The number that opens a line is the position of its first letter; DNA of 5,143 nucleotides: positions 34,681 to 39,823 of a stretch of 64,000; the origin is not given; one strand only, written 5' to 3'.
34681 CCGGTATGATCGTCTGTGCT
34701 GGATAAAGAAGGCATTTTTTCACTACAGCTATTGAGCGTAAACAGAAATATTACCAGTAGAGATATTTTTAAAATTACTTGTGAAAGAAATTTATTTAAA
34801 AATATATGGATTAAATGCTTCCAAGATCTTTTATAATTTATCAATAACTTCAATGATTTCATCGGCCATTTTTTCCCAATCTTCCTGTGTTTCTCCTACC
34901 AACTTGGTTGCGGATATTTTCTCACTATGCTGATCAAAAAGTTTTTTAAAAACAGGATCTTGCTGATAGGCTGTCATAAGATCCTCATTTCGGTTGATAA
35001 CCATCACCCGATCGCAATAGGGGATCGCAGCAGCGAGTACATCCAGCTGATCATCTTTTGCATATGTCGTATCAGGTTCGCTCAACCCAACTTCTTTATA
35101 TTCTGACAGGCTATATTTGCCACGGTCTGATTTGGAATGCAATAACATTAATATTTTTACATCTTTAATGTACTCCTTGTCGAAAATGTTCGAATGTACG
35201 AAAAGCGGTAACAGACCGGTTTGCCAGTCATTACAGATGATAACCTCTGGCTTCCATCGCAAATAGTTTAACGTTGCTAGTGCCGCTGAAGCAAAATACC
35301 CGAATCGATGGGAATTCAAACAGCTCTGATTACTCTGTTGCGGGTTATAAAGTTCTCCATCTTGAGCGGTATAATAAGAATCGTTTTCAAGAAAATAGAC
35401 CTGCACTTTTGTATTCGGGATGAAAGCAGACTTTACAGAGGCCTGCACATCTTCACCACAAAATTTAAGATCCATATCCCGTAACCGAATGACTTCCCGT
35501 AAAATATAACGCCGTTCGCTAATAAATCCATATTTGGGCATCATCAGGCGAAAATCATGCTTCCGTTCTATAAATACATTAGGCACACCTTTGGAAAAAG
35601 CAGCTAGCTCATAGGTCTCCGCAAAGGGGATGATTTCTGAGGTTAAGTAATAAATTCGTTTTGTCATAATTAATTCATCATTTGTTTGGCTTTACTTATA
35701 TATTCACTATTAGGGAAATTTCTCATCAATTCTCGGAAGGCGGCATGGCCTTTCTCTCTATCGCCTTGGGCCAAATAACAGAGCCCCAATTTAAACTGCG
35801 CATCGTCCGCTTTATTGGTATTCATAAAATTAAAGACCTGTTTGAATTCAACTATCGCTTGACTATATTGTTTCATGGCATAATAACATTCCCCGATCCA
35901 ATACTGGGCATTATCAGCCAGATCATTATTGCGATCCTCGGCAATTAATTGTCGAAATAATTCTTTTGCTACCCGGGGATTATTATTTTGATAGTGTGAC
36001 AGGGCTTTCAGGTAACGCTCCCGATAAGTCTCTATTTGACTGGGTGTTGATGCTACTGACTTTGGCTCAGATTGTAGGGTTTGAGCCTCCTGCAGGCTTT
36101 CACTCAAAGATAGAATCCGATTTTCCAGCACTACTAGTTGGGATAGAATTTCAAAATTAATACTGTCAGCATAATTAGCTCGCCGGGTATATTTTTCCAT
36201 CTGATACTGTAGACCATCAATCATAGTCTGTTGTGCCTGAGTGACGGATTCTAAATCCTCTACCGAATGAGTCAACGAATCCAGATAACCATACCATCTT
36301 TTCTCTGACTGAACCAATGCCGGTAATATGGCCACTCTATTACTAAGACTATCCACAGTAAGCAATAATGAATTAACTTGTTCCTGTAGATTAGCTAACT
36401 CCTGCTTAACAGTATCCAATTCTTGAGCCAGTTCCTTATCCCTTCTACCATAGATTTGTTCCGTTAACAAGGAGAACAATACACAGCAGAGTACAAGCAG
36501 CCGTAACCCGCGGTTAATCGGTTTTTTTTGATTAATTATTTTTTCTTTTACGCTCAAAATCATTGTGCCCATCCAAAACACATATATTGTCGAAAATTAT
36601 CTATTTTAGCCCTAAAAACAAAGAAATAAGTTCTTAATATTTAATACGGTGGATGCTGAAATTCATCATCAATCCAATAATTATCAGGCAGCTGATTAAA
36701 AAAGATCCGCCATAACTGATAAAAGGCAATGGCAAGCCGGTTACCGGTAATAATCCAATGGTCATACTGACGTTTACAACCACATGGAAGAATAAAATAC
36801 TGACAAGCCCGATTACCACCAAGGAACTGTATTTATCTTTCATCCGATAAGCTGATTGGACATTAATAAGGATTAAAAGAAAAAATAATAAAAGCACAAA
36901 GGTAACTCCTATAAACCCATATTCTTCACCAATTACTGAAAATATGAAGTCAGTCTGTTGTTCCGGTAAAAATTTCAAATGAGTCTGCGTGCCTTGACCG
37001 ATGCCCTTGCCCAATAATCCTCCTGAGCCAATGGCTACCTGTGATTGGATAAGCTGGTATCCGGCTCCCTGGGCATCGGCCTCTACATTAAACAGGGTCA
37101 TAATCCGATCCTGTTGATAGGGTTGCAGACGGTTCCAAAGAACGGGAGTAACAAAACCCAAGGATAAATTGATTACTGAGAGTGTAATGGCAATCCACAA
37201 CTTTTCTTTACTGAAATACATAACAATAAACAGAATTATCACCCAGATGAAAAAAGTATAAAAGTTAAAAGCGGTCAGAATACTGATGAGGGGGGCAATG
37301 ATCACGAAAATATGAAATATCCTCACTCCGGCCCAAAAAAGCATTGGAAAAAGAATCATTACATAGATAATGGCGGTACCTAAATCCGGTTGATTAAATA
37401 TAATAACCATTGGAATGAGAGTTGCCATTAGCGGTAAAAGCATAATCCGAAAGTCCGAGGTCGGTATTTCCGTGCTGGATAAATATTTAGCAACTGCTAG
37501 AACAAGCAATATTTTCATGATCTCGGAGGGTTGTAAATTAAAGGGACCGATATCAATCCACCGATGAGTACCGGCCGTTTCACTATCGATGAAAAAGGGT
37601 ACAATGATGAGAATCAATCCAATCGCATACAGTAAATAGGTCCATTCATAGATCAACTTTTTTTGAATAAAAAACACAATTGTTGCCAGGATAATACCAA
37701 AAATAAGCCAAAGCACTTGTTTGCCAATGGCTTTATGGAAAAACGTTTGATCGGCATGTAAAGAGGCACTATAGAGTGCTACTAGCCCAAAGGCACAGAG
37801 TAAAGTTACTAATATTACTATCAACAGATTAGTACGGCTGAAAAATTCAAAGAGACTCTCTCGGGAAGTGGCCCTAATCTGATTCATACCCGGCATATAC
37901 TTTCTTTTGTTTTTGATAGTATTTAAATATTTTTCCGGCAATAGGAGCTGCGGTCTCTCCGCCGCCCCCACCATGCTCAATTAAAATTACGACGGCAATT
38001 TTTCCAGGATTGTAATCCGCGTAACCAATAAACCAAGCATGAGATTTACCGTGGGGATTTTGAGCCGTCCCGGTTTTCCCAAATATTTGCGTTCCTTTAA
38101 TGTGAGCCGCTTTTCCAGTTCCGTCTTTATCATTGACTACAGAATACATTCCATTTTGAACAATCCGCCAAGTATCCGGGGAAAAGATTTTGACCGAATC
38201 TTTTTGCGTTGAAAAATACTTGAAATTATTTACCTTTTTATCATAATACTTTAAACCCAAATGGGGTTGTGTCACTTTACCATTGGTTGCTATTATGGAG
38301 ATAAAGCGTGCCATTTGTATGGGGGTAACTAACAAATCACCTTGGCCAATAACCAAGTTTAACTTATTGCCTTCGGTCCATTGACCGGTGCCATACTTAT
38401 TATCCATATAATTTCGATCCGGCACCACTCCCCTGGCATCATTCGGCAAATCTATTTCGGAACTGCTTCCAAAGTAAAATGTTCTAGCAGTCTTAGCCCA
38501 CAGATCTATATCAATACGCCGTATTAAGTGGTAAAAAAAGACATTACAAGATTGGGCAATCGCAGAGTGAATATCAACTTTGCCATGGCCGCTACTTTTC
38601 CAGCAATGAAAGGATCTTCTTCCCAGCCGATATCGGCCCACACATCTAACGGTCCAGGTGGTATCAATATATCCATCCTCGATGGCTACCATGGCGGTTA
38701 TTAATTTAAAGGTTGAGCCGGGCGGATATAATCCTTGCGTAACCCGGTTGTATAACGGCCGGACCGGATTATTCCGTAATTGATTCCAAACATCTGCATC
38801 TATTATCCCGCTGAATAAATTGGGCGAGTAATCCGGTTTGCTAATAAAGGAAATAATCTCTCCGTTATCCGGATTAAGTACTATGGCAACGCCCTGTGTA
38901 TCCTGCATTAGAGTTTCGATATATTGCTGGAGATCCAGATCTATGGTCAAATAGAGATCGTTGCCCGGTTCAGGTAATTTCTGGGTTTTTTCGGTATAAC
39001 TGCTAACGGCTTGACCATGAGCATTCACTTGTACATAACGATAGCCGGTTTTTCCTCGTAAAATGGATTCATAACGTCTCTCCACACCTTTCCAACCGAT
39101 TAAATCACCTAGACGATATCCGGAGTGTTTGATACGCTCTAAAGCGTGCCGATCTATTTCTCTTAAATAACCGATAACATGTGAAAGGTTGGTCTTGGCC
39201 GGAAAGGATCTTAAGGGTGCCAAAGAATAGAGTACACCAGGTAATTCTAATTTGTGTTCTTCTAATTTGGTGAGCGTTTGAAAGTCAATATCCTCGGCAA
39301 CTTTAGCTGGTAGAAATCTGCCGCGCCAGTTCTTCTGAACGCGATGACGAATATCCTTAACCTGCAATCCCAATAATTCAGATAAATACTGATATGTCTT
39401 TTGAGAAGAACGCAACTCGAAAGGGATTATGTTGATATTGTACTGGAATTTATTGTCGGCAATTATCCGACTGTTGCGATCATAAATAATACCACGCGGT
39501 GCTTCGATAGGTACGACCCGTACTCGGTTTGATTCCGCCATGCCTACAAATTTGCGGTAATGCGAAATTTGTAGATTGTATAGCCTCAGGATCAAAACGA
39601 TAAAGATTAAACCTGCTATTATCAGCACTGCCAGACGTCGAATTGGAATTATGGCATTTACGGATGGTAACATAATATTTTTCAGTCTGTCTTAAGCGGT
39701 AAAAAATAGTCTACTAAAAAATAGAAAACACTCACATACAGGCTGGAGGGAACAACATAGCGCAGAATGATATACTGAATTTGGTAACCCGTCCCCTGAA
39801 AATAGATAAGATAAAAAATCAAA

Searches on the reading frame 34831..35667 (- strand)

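Call 57: search_protein_families(library=ncbifam, proteins=[window:34831-35667:-], max_evalue=1e-20)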
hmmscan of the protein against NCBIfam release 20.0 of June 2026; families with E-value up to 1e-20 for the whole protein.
window:34831-35667:- (278 aa): 4 families
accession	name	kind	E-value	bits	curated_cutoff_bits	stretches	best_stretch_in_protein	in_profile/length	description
NF010698.0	PRK14098.1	equivalog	1e-37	129.9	754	1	3-272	6-276/489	starch synthase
TIGR02095.1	glgA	subfamily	1.9e-32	112.6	328.45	1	4-225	2-216/477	glycogen/starch synthase, ADP-glucose type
NF001903.0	PRK00654.2-2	equivalog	1.3e-30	106.5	616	1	4-272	2-266/482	glycogen synthase GlgA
NF001898.0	PRK00654.1-1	equivalog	6.2e-21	74.6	603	1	4-226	2-216/477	glycogen synthase GlgA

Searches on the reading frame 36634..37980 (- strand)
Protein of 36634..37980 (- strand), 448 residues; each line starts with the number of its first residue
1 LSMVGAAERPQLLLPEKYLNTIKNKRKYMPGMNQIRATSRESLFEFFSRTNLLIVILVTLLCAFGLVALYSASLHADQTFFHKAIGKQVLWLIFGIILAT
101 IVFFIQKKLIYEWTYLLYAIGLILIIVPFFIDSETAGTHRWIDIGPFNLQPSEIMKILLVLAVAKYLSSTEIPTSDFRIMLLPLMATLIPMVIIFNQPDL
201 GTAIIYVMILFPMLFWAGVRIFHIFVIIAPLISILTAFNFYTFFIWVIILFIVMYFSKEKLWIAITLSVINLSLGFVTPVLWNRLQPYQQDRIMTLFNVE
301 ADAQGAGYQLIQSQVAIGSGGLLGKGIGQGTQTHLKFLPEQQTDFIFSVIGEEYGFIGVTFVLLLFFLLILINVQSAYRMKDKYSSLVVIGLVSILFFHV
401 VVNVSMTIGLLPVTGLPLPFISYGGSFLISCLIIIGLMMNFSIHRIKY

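Call 57: search_protein_families(library=ncbifam, proteins=[window:36634-37980:-], max_evalue=1e-20)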
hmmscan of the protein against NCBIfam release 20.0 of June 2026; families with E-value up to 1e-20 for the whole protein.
window:36634-37980:- (448 aa): 6 families
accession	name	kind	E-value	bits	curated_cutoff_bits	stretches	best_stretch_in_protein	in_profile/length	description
TIGR02210.1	rodA_shape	equivalog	1.4e-114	382.9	336.7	1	52-445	2-356/357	rod shape-determining protein RodA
TIGR02614.1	ftsW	equivalog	9.7e-89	297.9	337.5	2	226-443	142-355/357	putative lipid II flippase FtsW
NF037961.1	RodA_shape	subfamily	1.5e-79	268.3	150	1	53-446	3-412/415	rod shape-determining protein RodA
TIGR02615.1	spoVE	exception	1.4e-72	245.1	448.8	2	236-442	152-353/354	stage V sporulation protein E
NF008060.0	PRK10794.1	equivalog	7e-65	219.4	590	1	253-445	172-363/370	peptidoglycan glycosyltransferase MrdB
NF008042.0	PRK10774.1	equivalog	1.4e-51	175.7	493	1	244-439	193-386/405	cell division protein FtsW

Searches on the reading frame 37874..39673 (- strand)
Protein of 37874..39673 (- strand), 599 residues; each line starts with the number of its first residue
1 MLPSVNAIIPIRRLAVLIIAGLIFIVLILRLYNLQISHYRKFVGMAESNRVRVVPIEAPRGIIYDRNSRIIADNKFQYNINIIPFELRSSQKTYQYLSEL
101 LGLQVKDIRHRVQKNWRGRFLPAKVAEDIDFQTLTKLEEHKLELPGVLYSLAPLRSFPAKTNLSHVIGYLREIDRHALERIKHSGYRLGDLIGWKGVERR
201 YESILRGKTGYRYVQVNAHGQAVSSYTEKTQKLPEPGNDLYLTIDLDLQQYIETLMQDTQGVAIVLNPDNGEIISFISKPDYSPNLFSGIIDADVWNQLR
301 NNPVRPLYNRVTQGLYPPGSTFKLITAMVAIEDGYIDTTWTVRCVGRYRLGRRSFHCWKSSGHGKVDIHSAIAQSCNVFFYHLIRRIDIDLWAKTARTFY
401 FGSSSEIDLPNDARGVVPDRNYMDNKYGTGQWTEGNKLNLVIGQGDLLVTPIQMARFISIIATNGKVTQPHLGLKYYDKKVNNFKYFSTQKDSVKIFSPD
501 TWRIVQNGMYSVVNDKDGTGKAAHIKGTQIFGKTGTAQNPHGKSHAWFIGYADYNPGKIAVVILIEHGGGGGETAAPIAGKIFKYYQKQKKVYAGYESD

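Call 57: search_protein_families(library=ncbifam, proteins=[window:37874-39673:-], max_evalue=1e-20)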
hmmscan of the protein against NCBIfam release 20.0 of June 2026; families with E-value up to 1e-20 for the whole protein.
window:37874-39673:- (599 aa): 16 families
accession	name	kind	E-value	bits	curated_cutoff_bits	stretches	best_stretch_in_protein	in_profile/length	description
TIGR03423.1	pbp2_mrdA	equivalog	6.7e-186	619.3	455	1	13-588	3-592/593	penicillin-binding protein 2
NF008061.0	PRK10795.1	equivalog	3.5e-105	352.9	962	1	11-580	19-606/634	peptidoglycan DD-transpeptidase MrdA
TIGR02214.1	spoVD_pbp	equivalog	1.7e-79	267.9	688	1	13-584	2-552/636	stage V sporulation protein D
NF051842.1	PBP4_5_Efaec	equivalog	4.4e-58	197.2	700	1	42-585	147-664/668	penicillin-binding protein PBP4(5)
NF000237.1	MECA_PBP2A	equivalog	4.6e-48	164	750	1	35-593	126-664/668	PBP2a family beta-lactam-resistant peptidoglycan transpeptidase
NF000409.1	MECA_pure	exception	4.1e-43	147.9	1490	1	31-592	122-663/668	PBP2a family beta-lactam-resistant peptidoglycan transpeptidase MecA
NF000406.1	MECB_PBP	exception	1.9e-42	145.5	1450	1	42-560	132-635/674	PBP2a family beta-lactam-resistant peptidoglycan transpeptidase MecB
NF000410.1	MECA1_pure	exception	2.2e-41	141.8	1480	1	42-593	132-662/666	PBP2a family beta-lactam-resistant peptidoglycan transpeptidase MecA1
NF000408.1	MECA2_pure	exception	5.1e-40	137.3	1525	1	45-590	136-661/668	PBP2a family beta-lactam-resistant peptidoglycan transpeptidase MecA2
NF033378.1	MECD_PBP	exception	1e-38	133.1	1450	1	43-561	136-639/678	PBP2a family beta-lactam-resistant peptidoglycan transpeptidase MecD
NF000407.1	MECC_PBP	exception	2.5e-38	131.8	1500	1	44-585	132-652/665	PBP2a family beta-lactam-resistant peptidoglycan transpeptidase MecC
NF038271.1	strep_PBP2X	exception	7.4e-32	110.4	1050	1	18-548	28-562/750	penicillin-binding protein PBP2X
NF038278.1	strep_PBP2B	exception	9.4e-31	107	975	0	398-589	482-677/678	penicillin-binding protein PBP2B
NF053573.1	PBP2_PenA_Neis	exception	7.6e-29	100.7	1105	1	13-584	28-554/572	peptidoglycan D,D-transpeptidase PBP2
NF011685.0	PRK15105.1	subfamily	5.3e-28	97.9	737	1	21-583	32-554/588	peptidoglycan glycosyltransferase FtsI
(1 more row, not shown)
